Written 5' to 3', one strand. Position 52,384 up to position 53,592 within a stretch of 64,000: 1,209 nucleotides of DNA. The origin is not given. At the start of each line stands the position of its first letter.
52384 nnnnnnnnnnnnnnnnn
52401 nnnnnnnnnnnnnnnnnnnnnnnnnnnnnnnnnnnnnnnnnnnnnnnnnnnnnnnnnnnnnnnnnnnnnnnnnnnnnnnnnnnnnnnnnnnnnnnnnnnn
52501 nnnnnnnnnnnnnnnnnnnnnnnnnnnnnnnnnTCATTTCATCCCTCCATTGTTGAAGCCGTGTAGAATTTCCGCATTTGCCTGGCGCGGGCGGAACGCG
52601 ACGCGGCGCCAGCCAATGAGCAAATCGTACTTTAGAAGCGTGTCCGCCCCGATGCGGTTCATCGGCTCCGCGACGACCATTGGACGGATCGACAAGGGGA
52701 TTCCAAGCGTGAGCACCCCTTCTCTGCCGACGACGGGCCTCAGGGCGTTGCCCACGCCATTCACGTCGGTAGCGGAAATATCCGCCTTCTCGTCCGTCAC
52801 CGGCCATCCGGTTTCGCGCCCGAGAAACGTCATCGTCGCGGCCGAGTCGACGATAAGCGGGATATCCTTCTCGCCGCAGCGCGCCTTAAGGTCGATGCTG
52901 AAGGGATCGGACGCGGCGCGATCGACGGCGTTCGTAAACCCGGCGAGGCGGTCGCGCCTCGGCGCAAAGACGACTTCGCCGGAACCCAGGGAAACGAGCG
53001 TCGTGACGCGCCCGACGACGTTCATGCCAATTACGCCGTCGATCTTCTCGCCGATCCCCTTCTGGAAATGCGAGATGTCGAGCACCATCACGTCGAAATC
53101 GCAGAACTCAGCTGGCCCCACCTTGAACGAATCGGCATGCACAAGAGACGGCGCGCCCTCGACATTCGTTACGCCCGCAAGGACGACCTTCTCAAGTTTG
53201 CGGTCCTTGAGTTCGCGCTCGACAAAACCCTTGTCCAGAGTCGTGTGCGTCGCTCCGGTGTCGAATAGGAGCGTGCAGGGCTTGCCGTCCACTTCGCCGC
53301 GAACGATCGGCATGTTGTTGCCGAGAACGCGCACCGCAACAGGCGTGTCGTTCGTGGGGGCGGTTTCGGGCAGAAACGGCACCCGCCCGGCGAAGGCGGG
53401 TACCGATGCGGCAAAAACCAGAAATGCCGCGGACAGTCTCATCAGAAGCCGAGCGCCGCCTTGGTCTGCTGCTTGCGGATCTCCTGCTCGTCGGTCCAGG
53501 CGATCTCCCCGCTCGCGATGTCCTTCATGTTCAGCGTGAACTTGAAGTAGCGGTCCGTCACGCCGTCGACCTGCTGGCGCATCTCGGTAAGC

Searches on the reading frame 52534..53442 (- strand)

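Call 17: search_protein_families(library=pfam, proteins=[window:52534-53442:-], max_evalue=0.001)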
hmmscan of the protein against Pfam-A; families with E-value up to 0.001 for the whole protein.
window:52534-53442:- (302 aa): 3 families
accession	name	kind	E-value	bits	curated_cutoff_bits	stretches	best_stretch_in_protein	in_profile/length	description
PF13650.11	Asp_protease_2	-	5.5e-16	59.5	24.3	1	47-142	1-90/90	Aspartyl protease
PF13975.11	gag-asp_proteas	-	4.6e-10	40.4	28.2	1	47-143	1-90/92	gag-polyprotein putative aspartyl protease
PF00077.25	RVP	-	7.2e-05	23.5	20.7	0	43-77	3-37/101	Retroviral aspartyl protease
